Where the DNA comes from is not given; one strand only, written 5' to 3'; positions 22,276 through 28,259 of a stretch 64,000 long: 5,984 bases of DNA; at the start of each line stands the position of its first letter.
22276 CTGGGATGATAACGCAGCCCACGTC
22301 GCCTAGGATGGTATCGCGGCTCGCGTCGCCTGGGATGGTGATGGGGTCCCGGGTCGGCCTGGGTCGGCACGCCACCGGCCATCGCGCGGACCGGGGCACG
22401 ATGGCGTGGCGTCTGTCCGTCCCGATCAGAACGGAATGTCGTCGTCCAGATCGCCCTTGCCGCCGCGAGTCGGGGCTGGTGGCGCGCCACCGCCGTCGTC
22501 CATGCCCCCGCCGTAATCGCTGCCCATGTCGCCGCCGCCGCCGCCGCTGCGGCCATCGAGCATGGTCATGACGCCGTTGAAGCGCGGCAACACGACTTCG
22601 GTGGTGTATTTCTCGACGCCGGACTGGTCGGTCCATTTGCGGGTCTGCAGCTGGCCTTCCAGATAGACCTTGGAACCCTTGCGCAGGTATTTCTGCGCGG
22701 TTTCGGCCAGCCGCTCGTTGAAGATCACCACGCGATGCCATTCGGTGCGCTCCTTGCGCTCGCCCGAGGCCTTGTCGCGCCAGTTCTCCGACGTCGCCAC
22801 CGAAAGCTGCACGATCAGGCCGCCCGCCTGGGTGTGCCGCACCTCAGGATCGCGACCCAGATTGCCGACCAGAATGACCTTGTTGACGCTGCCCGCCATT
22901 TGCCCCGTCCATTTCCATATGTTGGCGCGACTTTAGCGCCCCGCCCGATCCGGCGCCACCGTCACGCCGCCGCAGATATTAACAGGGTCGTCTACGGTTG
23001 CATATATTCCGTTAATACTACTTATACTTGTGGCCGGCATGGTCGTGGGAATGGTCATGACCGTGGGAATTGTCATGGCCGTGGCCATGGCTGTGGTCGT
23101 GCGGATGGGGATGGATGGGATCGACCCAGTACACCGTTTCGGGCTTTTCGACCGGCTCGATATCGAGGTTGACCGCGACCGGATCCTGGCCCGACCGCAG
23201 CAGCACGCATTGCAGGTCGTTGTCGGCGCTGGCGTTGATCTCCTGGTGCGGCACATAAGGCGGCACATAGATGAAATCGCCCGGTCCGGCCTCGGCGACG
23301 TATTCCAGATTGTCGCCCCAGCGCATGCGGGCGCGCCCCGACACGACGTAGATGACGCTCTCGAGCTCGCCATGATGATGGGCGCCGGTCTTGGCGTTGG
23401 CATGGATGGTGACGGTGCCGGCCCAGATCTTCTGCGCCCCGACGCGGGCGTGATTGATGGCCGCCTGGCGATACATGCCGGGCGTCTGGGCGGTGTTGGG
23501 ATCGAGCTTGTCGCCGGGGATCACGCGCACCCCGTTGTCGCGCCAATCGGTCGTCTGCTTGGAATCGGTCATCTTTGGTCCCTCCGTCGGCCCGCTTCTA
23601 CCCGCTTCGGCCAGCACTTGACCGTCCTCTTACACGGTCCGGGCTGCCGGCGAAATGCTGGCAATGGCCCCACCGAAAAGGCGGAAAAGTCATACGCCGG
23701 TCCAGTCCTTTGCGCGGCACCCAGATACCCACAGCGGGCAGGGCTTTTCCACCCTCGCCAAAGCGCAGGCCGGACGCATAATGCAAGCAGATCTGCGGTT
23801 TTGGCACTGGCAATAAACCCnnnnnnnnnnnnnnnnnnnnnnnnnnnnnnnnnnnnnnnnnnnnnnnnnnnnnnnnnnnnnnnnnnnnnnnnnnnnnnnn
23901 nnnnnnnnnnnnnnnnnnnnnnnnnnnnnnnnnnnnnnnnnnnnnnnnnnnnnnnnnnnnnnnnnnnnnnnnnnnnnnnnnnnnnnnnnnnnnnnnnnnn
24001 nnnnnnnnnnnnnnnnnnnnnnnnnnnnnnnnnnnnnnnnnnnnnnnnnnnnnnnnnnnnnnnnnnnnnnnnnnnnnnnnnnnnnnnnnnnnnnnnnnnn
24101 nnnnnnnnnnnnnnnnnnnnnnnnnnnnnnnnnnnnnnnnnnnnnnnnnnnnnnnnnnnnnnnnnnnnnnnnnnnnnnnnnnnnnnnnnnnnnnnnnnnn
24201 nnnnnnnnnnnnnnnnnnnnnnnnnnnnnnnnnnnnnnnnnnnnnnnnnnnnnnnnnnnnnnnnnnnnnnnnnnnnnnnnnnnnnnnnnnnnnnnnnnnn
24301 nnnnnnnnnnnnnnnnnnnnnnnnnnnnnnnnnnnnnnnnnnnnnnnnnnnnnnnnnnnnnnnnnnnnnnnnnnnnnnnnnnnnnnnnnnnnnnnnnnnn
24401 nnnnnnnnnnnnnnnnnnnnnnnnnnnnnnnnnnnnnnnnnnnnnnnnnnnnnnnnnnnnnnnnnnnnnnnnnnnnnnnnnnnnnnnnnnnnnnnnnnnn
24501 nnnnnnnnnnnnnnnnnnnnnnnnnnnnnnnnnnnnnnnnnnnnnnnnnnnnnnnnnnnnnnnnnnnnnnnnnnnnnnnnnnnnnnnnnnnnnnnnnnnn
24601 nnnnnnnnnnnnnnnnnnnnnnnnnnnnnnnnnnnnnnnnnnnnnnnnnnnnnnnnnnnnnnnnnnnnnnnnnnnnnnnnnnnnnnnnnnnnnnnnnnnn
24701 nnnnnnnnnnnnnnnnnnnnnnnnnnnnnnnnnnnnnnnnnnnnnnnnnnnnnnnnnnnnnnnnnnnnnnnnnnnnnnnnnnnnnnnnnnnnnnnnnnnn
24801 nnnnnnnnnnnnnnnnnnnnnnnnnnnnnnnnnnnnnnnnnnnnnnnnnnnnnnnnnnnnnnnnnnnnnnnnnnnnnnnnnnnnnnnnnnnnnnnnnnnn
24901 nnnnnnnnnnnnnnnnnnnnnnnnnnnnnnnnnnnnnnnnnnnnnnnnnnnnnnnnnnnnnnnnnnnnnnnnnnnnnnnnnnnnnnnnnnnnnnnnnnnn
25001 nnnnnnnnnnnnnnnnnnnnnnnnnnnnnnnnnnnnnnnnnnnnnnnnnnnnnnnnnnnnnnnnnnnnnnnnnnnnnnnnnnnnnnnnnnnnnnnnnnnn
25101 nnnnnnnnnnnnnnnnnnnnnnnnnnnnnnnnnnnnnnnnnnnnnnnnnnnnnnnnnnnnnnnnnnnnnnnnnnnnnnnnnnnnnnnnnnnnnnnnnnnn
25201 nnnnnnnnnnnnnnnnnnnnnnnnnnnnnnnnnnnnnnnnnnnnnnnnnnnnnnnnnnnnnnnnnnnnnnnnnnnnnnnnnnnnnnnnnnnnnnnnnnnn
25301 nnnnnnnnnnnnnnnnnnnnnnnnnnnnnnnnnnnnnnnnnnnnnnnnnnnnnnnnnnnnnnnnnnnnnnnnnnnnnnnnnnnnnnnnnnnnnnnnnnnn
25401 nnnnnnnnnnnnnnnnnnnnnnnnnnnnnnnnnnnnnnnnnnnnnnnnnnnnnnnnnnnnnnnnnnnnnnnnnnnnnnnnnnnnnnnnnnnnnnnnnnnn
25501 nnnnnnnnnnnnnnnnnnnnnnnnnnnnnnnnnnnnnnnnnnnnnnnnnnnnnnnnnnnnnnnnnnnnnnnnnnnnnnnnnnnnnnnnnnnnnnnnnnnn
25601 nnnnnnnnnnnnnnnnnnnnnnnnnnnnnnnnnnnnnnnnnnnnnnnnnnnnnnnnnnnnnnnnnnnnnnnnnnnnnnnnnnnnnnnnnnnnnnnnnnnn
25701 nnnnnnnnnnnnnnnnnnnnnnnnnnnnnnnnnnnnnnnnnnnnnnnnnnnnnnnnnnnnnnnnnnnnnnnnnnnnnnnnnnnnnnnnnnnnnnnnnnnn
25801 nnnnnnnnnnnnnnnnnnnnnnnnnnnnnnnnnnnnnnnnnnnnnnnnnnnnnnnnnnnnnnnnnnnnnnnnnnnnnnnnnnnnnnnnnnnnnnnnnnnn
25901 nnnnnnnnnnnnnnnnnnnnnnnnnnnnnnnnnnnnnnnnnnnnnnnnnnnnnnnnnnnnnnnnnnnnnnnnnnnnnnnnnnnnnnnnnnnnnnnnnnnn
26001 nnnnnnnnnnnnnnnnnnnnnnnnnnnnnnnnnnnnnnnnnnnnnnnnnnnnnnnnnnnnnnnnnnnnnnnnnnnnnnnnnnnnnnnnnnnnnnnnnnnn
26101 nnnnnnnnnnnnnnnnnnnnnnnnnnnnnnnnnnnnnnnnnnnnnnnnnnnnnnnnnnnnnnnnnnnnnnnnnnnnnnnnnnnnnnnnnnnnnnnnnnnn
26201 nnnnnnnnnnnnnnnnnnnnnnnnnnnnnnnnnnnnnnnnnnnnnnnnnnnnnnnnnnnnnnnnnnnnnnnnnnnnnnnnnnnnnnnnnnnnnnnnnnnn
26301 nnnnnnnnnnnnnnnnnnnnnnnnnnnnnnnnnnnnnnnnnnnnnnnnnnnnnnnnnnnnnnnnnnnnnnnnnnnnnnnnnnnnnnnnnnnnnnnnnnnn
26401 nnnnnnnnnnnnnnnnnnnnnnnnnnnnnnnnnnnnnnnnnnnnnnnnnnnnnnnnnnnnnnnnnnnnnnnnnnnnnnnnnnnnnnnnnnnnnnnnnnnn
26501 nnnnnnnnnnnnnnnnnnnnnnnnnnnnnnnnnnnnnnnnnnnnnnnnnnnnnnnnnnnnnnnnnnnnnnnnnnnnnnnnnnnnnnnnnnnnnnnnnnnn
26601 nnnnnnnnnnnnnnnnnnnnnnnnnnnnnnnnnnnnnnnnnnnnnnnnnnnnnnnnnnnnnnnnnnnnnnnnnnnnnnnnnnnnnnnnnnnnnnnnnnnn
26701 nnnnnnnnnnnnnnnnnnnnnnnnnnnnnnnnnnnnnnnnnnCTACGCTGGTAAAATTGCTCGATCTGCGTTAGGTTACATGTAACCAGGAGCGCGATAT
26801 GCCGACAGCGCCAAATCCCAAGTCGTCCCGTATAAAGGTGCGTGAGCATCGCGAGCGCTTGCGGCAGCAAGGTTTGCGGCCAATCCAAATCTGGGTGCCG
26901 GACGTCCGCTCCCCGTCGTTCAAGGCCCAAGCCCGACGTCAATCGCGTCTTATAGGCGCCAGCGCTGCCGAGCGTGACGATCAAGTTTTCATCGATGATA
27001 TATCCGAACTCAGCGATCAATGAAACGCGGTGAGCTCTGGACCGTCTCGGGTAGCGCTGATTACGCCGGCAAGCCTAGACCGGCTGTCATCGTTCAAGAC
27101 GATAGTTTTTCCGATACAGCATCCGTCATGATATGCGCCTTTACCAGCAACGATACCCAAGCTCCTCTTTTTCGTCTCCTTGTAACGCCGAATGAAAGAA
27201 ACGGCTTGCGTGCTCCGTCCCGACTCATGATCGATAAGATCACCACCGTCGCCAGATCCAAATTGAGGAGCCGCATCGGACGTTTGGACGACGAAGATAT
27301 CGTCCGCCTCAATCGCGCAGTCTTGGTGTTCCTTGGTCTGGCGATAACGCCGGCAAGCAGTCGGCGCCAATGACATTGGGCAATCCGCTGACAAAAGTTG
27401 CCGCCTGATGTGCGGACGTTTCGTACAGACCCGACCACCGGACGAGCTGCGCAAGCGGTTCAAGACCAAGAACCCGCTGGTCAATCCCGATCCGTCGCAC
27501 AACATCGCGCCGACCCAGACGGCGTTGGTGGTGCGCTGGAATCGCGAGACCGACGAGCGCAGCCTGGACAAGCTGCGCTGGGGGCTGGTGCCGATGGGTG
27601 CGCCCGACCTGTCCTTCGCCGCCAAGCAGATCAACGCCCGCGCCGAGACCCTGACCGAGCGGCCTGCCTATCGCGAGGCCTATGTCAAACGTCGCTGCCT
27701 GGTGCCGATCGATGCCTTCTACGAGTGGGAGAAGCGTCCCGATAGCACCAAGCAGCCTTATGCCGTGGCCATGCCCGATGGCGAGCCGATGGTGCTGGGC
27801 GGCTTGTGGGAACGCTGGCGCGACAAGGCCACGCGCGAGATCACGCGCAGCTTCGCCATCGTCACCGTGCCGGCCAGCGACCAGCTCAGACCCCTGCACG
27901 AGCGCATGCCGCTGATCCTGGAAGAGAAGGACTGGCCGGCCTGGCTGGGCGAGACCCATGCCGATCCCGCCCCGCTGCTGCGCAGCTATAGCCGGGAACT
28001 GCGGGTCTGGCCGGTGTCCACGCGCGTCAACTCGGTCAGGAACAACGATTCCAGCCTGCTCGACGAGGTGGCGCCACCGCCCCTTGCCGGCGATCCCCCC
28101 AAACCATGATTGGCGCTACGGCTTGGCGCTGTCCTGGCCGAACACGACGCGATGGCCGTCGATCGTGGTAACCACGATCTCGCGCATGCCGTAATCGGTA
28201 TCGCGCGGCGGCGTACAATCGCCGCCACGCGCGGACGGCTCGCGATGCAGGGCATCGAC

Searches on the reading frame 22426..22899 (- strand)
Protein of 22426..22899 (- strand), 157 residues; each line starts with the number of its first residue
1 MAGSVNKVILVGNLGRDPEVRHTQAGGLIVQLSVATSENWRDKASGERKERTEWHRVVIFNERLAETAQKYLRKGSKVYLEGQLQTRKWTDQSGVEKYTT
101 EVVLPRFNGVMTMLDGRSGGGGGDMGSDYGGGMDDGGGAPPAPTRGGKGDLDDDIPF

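Call 36: search_protein_families(library=pfam, proteins=[window:22426-22899:-], max_evalue=0.00001)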
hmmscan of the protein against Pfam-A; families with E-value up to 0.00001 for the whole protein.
window:22426-22899:- (157 aa): 1 family
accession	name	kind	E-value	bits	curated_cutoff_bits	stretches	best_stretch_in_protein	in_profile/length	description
PF00436.31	SSB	-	3.8e-36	123.7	26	1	5-104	1-98/104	Single-strand binding protein family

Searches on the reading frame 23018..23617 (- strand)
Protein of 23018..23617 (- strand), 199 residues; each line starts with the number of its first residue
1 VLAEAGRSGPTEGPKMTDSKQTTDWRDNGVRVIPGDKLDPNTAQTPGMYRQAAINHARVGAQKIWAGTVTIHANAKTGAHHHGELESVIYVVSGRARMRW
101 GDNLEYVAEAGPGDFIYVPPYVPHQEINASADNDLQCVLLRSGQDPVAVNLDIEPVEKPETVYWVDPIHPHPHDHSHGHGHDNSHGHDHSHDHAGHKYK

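Call 36: search_protein_families(library=pfam, proteins=[window:23018-23617:-], max_evalue=0.00001)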
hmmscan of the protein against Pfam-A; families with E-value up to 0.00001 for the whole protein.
window:23018-23617:- (199 aa): 2 families
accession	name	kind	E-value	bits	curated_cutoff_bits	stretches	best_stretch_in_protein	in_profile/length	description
PF07883.17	Cupin_2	-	4e-10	39.7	27.2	1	68-135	2-64/70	Cupin domain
PF00190.28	Cupin_1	-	7.6e-06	26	22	1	69-144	38-117/151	Cupin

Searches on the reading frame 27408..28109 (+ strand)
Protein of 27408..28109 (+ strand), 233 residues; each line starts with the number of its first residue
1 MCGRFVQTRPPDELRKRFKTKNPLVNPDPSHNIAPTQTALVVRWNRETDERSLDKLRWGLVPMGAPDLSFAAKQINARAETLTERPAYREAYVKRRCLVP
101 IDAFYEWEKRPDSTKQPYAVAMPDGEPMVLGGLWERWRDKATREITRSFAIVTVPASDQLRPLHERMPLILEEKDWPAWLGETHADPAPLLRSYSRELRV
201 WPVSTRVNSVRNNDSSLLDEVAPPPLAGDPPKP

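Call 36: search_protein_families(library=pfam, proteins=[window:27408-28109:+], max_evalue=0.00001)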
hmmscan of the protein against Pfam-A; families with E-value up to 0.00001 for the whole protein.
window:27408-28109:+ (233 aa): 1 family
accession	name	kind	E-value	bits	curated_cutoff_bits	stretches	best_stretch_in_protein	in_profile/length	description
PF02586.19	SRAP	-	6.4e-67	225.6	27.1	1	1-210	1-214/214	SOS response associated peptidase (SRAP)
